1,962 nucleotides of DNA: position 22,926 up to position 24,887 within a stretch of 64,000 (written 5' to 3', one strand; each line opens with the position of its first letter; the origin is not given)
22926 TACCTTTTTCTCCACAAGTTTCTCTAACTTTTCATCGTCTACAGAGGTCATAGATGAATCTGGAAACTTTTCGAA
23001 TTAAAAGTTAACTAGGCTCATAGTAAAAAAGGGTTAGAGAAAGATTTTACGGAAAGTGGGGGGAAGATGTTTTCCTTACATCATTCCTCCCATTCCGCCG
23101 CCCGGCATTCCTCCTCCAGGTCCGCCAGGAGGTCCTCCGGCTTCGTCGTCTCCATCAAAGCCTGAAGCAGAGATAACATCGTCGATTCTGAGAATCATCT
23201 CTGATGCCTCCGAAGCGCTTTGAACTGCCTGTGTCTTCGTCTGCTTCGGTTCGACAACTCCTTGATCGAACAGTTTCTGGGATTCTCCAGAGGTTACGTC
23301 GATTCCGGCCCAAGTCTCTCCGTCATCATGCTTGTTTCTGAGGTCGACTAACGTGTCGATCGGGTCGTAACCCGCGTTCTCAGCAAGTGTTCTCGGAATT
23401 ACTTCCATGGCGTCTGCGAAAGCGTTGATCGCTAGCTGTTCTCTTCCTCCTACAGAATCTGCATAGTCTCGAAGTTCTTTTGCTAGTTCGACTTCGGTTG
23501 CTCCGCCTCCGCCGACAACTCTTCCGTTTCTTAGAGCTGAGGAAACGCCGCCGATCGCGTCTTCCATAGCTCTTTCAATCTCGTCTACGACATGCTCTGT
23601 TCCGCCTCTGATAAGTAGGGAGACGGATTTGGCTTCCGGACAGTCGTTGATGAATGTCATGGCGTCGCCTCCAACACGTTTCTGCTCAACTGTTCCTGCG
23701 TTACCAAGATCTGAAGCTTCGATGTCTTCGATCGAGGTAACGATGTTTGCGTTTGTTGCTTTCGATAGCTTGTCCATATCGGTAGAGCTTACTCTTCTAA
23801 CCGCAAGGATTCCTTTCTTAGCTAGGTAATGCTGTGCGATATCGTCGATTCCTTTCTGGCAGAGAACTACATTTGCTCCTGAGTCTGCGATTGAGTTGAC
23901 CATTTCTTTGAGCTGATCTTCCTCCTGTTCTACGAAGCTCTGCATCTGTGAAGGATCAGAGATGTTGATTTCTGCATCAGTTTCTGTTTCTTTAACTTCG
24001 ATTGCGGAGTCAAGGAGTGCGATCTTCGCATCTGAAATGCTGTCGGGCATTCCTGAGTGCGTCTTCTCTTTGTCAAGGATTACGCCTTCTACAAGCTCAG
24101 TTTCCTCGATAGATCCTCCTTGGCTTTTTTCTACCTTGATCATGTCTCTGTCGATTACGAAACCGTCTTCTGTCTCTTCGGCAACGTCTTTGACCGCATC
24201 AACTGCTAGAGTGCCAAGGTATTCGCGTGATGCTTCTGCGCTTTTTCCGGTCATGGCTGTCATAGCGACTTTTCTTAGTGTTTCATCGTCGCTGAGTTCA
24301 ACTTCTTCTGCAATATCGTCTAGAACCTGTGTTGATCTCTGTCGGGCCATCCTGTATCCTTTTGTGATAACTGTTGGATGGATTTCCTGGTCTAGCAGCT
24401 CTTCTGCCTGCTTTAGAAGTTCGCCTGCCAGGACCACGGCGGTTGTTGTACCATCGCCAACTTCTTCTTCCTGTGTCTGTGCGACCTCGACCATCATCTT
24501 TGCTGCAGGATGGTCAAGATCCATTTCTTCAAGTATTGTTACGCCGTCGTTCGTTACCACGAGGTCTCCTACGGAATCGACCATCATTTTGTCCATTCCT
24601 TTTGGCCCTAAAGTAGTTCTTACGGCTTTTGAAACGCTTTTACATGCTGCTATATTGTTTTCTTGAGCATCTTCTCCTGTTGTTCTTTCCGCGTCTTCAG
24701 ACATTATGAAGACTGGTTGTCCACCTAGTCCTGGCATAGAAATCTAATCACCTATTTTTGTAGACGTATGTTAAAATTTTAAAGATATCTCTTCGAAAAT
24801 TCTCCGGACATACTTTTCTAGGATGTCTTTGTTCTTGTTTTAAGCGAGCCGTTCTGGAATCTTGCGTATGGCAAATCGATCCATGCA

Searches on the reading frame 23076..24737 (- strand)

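Call 83: search_protein_families(library=pfam, max_evalue=0.00001, proteins=[window:23076-24737:-])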
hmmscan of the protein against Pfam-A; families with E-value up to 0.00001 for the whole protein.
window:23076-24737:- (553 aa): 1 family
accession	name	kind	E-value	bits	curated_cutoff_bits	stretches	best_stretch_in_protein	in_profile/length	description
PF00118.29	Cpn60_TCP1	-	1.6e-186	621.2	34.3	1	35-524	1-488/490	TCP-1/cpn60 chaperonin family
